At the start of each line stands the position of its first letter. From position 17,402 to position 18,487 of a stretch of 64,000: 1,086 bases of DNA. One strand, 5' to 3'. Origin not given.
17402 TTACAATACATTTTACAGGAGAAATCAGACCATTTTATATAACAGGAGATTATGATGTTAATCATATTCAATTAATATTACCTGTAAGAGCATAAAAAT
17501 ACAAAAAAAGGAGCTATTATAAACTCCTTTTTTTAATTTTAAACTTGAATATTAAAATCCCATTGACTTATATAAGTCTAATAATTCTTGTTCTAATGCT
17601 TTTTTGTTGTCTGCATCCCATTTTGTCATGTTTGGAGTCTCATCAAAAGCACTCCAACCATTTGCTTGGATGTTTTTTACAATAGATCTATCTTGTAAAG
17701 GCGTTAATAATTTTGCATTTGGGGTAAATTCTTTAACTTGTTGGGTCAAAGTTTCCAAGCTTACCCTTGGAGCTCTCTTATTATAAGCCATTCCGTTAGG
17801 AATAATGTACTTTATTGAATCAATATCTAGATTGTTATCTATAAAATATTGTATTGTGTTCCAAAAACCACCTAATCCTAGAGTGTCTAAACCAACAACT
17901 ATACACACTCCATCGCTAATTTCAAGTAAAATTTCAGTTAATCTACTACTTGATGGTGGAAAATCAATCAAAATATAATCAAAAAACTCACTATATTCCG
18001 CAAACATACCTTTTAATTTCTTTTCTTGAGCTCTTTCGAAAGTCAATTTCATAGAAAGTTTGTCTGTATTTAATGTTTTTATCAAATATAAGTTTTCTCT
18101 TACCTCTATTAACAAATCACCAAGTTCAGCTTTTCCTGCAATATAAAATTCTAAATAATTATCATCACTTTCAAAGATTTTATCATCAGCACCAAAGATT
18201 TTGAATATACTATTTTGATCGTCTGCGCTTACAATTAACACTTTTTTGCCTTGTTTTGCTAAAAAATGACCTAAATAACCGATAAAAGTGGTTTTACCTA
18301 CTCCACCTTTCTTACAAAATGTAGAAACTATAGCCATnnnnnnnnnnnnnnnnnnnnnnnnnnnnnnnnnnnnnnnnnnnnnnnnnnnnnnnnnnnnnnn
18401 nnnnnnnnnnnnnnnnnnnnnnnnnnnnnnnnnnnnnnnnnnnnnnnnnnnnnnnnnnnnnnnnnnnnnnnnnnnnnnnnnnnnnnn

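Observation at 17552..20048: Type Ib-like partition module (RHH protein plus small ParA) and a 1.35-kb iteron/palindrome array between dnaN and recF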

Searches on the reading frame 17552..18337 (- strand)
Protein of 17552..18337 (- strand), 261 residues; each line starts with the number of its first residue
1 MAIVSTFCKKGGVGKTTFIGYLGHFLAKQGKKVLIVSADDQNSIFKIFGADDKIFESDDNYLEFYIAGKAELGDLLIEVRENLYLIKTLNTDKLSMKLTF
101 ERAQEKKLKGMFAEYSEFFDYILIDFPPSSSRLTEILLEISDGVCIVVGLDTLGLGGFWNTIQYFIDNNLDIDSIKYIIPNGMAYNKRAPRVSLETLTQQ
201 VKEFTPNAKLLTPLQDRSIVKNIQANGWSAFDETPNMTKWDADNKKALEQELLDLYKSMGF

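Call 6: search_protein_families(library=pfam, proteins=[window:17552-18337:-], max_evalue=0.1)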
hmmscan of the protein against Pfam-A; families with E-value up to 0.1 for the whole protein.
window:17552-18337:- (261 aa): 12 families
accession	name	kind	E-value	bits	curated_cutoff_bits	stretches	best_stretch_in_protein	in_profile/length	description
PF13614.12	AAA_31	-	7.2e-25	88.4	27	1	2-167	2-169/177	AAA domain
PF01656.29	CbiA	-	2.8e-08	34.2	25.4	1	9-217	6-112/125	CobQ/CobB/MinD/ParA nucleotide binding domain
PF02374.21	ArsA_ATPase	-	2.3e-07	30.8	24.3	1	6-71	5-50/305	Anion-transporting ATPase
PF06564.18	CBP_BcsQ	-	4.3e-07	30.1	21.3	1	1-151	1-148/234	Cellulose biosynthesis protein BcsQ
PF10609.15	ParA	-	6.6e-06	26.2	27.1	1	5-57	7-60/246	NUBPL iron-transfer P-loop NTPase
PF09140.17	MipZ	-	4.6e-05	23.3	20.7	1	9-144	8-125/262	ATPase MipZ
PF00448.28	SRP54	-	0.00018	21.7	22.7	1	11-39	10-38/196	SRP54-type protein, GTPase domain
PF07015.17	VirC1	-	0.00032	20.5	24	1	3-44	3-44/231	VirC1 protein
PF00142.24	Fer4_NifH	-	0.00097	19.1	25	1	9-41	7-39/271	4Fe-4S iron sulfur cluster binding proteins, NifH/frxC family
PF19842.5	YqeC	-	0.028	15.1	27.6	1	11-38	5-32/145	YqeC protein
PF03308.22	MeaB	-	0.033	13.6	23.1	1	11-40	42-71/273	Methylmalonyl Co-A mutase-associated GTPase MeaB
PF03029.23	ATP_bind_1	-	0.075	13.2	27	0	12-40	6-34/240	Conserved hypothetical ATP binding protein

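Call 10: search_protein_families(library=ncbifam, proteins=[window:17552-18337:-], max_evalue=0.1)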
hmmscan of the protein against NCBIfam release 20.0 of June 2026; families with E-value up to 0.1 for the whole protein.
window:17552-18337:- (261 aa): 30 families (the best 25 are shown)
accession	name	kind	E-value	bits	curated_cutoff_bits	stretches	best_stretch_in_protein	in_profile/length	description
NF041546.1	ParA_partition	equivalog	1.7e-13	50.6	180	2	3-48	1-46/203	ParA family partition ATPase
TIGR01969.1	minD_arch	subfamily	6.8e-12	45.1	201.75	1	4-149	3-139/251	cell division ATPase MinD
TIGR01007.1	eps_fam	subfamily_domain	2.7e-10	40.1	108.05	1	8-144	24-154/204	polysaccharide biosynthesis tyrosine autokinase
TIGR01968.1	minD_bact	equivalog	7e-09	35.4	212.9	1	6-132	6-125/261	septum site-determining protein MinD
TIGR03371.1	cellulose_yhjQ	equivalog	5.5e-08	32.6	157.85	1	1-151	1-147/246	cellulose biosynthesis protein BcsQ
TIGR03453.1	partition_RepA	equivalog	6.7e-08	31.8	348.45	1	3-53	106-156/387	plasmid partitioning protein RepA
TIGR00345.1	GET3_arsA_TRC40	subfamily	1.2e-07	31.5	135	1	8-128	3-135/299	TRC40/GET3/ArsA family transport-energizing ATPase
NF041283.1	PrgP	equivalog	1.8e-07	30.8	400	1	8-158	9-163/297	ParA superfamily DNA segregation protein PrgP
TIGR04291.1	arsen_driv_ArsA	equivalog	3.1e-06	26.2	650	1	7-50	8-51/565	arsenical pump-driving ATPase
NF047398.1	AAA_KGGVGR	domain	5.1e-06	26.9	90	1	2-39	3-40/190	KGGVGR-motif variant AAA ATPase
NF053622.1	ATPseBagAMYCTU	equivalog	2.4e-05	24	400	1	9-51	14-56/325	ATPase BagA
NF010423.0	PRK13849.1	equivalog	3.7e-05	23.2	313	1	3-44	3-44/231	conjugal transfer ATPase VirC1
NF010443.0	PRK13869.1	subfamily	5.2e-05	22.2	446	1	5-50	125-170/405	plasmid-partitioning protein RepA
NF007460.0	PRK10037.1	equivalog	8.9e-05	22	399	1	1-151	1-150/250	cellulose biosynthesis protein BcsQ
NF009701.0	PRK13230.1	subfamily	0.00018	20.6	350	1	7-45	6-44/291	nitrogenase reductase-like protein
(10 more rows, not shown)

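Call 11: search_protein_families(library=phrogs, proteins=[window:17552-18337:-], max_evalue=0.1)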
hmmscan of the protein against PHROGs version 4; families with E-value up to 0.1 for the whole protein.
window:17552-18337:- (261 aa): 5 families
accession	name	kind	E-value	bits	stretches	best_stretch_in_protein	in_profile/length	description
phrog_164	-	DNA, RNA and nucleotide metabolism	4.5e-27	96.2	1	1-238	224-456/500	ParA-like partition protein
phrog_10430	-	unknown function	0.00037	20.5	1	5-40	335-370/536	-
phrog_19408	-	unknown function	0.0064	15.8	1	13-129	538-646/721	-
phrog_14241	-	unknown function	0.0077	16.2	1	11-40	109-139/453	-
phrog_239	-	DNA, RNA and nucleotide metabolism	0.029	14.3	1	11-41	367-398/801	DNA primase/helicase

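Call 12: find_homologous_proteins(query=window:17555-18337:-)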
Query window:17555-18337:- (261 aa): 4233 proteins with E <= 0.001 among 6879 candidates; the best 120 are listed.
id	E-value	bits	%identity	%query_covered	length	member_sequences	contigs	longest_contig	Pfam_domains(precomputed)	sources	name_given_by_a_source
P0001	1.4e-169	580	100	100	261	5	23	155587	PF10609.16,PF01656.30,PF13614.13,PF06564.19,PF02374.22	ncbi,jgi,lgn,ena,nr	ncbi:MAG: ParA family protein [Bacilli bacterium]|jgi:chromosome partitioning protein|nr:ParA family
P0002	3.0e-145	500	88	100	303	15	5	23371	PF10609.16,PF01656.30,PF13614.13,PF06564.19,PF02374.22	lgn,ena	-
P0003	2.7e-135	468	85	90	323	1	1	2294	PF10609.16,PF01656.30,PF13614.13,PF06564.19,PF02374.22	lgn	-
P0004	1.0e-134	466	79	100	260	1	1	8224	PF10609.16,PF01656.30,PF13614.13,PF09140.18,PF06564.19,PF02374.22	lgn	-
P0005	1.3e-133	462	80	99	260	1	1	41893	PF10609.16,PF01656.30,PF13614.13,PF06564.19,PF02374.22,PF00448.29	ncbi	-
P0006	2.0e-133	462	80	100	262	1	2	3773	PF10609.16,PF01656.30,PF13614.13,PF06564.19,PF02374.22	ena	-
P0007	9.8e-133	459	79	100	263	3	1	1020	PF10609.16,PF01656.30,PF13614.13,PF06564.19,PF02374.22,PF00448.29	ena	-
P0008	2.1e-131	455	79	100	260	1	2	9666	PF01656.30,PF13614.13,PF06564.19,PF02374.22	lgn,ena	-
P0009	5.3e-130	450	79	100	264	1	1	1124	PF10609.16,PF01656.30,PF13614.13,PF06564.19,PF02374.22,PF00448.29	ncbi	-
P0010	6.3e-130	450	78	100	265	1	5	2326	PF10609.16,PF01656.30,PF13614.13,PF06564.19,PF02374.22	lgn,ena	-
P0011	2.5e-129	448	78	100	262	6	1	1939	PF10609.16,PF01656.30,PF13614.13,PF06564.19,PF02374.22,PF00448.29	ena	-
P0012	3.2e-129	448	79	100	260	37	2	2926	PF10609.16,PF01656.30,PF13614.13,PF06564.19,PF02374.22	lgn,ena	-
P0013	3.1e-128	445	75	100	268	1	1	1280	PF10609.16,PF01656.30,PF13614.13,PF06564.19,PF02374.22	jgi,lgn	-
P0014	5.2e-128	444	78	100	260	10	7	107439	PF10609.16,PF01656.30,PF13614.13,PF06564.19,PF02374.22,PF00448.29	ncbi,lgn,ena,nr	ncbi:MAG: ParA family protein [Bacilli bacterium]|nr:ParA family protein [Bacilli bacterium]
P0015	1.6e-127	442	78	99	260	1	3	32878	PF10609.16,PF01656.30,PF13614.13,PF06564.19,PF02374.22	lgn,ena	-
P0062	2.2e-111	389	66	99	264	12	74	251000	PF10609.16,PF01656.30,PF13614.13,PF07015.18,PF09140.18,PF06564.19,PF02374.22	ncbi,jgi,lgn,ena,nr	ncbi:MAG: ParA family protein [Acholeplasmataceae bacterium]|nr:ParA family protein [Acholeplasmatac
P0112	9.2e-108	377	65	99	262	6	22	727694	PF01656.30,PF13614.13,PF06564.19,PF02374.22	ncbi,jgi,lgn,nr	ncbi:MAG TPA: ParA family protein [Acholeplasmataceae bacterium]|jgi:chromosome partitioning protein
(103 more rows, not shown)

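Call 14: find_encoding_contigs(protein=P0062, flank=8000, max_places=3)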
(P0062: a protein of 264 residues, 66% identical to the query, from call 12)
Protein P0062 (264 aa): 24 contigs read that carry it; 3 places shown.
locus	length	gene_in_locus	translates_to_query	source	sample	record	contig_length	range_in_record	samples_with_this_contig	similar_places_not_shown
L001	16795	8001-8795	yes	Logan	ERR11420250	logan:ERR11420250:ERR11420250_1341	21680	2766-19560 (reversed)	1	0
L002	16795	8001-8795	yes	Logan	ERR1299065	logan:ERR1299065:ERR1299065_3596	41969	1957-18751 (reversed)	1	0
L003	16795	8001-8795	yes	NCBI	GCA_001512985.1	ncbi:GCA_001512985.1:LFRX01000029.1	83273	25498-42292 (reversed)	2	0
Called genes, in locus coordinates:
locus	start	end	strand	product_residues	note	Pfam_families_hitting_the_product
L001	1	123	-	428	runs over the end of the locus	PF02403:Seryl_tRNA_N, PF00587:tRNA-synt_2b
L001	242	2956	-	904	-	PF00521:DNA_topoisoIV, PF03989:DNA_gyraseA_C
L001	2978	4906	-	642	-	PF02518:HATPase_c, PF00204:DNA_gyraseB, PF01751:Toprim, PF00986:DNA_gyraseB_C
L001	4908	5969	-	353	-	PF02463:SMC_N, PF13175:AAA_15, PF13476:AAA_23, PF13304:AAA_21 (weak)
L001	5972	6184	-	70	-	PF13275:S4_2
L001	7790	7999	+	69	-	-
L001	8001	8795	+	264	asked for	PF01656:CbiA, PF02374:ArsA_ATPase, PF06564:CBP_BcsQ, PF07015:VirC1 (faint), PF09140:MipZ (faint), PF10609:ParA (faint), PF13614:AAA_31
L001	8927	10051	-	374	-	PF00712:DNA_pol3_beta, PF02767:DNA_pol3_beta_2, PF02768:DNA_pol3_beta_3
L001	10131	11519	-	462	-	PF00308:Bac_DnaA, PF01637:ATPase_2 (faint), PF01695:IstB_IS21, PF00004:AAA (weak), PF08299:Bac_DnaA_C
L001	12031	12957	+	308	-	-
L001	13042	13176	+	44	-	PF00468:Ribosomal_L34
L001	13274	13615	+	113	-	PF00825:Ribonuclease_P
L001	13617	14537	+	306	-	PF02096:60KD_IMP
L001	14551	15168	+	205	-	PF14804:Jag_N, PF13083:KH_KhpA-B (weak), PF01424:R3H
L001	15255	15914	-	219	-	PF02661:Fic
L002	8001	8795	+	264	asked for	PF01656:CbiA, PF02374:ArsA_ATPase, PF06564:CBP_BcsQ, PF07015:VirC1 (faint), PF09140:MipZ (faint), PF10609:ParA (faint), PF13614:AAA_31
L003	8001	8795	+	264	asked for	PF01656:CbiA, PF02374:ArsA_ATPase, PF06564:CBP_BcsQ, PF07015:VirC1 (faint), PF09140:MipZ (faint), PF10609:ParA (faint), PF13614:AAA_31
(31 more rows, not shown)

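Call 15: find_encoding_contigs(protein=P0112, flank=8000, max_places=2)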
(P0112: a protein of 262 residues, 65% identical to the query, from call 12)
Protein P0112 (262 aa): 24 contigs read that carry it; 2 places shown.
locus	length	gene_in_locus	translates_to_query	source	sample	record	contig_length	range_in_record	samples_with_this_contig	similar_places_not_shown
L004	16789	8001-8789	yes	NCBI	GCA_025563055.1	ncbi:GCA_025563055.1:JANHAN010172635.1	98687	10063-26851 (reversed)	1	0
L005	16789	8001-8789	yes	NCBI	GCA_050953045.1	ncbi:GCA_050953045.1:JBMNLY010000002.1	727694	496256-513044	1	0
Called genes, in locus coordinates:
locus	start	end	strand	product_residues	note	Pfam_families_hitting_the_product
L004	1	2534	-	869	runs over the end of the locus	PF00521:DNA_topoisoIV, PF03989:DNA_gyraseA_C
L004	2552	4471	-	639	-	PF02518:HATPase_c, PF00204:DNA_gyraseB, PF01751:Toprim, PF00986:DNA_gyraseB_C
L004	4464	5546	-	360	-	PF02463:SMC_N, PF13175:AAA_15, PF13476:AAA_23, PF13514:AAA_27 (weak), PF13304:AAA_21 (faint)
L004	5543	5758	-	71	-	PF13275:S4_2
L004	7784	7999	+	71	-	-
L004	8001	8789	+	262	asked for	PF01656:CbiA, PF02374:ArsA_ATPase (weak), PF06564:CBP_BcsQ, PF13614:AAA_31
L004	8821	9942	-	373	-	PF00712:DNA_pol3_beta, PF02767:DNA_pol3_beta_2, PF02768:DNA_pol3_beta_3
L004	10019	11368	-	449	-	PF11638:DnaA_N (weak), PF01695:IstB_IS21, PF00308:Bac_DnaA, PF00004:AAA (faint), PF08299:Bac_DnaA_C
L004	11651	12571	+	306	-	-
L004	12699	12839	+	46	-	PF00468:Ribosomal_L34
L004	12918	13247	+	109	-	PF00825:Ribonuclease_P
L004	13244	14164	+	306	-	PF02096:60KD_IMP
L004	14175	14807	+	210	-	PF14804:Jag_N, PF01424:R3H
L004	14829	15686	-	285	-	PF00198:2-oxoacid_dh (weak)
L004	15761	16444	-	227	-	PF02661:Fic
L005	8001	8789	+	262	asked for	PF01656:CbiA, PF02374:ArsA_ATPase (weak), PF06564:CBP_BcsQ, PF13614:AAA_31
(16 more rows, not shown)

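Call 16: find_encoding_contigs(protein=P0014, flank=8000, max_places=2)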
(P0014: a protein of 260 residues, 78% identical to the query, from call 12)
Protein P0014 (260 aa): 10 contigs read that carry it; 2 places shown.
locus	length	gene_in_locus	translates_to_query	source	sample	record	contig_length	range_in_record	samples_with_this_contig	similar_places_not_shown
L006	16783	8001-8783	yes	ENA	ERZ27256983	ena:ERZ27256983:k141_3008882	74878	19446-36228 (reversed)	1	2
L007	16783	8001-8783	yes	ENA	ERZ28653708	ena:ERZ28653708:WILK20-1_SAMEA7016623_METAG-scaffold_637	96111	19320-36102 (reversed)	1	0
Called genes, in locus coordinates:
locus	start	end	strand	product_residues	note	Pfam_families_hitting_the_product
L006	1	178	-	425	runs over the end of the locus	PF02403:Seryl_tRNA_N, PF00587:tRNA-synt_2b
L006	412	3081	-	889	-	PF00521:DNA_topoisoIV, PF03989:DNA_gyraseA_C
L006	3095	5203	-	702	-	PF02518:HATPase_c, PF00204:DNA_gyraseB, PF01751:Toprim, PF00986:DNA_gyraseB_C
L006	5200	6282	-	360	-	PF02463:SMC_N, PF13175:AAA_15 (faint), PF13476:AAA_23, PF13304:AAA_21 (weak)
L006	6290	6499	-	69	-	PF13275:S4_2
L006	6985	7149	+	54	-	-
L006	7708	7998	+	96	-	-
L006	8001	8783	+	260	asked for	PF00448:SRP54 (faint), PF01656:CbiA, PF02374:ArsA_ATPase (weak), PF06564:CBP_BcsQ (weak), PF10609:ParA (faint), PF13614:AAA_31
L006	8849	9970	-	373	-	PF00712:DNA_pol3_beta, PF02767:DNA_pol3_beta_2, PF02768:DNA_pol3_beta_3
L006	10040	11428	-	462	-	PF01695:IstB_IS21 (weak), PF00308:Bac_DnaA, PF00004:AAA (weak), PF08299:Bac_DnaA_C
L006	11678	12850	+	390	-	-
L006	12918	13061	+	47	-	PF00468:Ribosomal_L34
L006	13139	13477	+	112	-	PF00825:Ribonuclease_P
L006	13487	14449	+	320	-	PF02096:60KD_IMP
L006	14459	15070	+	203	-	PF13083:KH_KhpA-B, PF01424:R3H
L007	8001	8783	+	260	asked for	PF00448:SRP54 (faint), PF01656:CbiA, PF02374:ArsA_ATPase (weak), PF06564:CBP_BcsQ (weak), PF10609:ParA (faint), PF13614:AAA_31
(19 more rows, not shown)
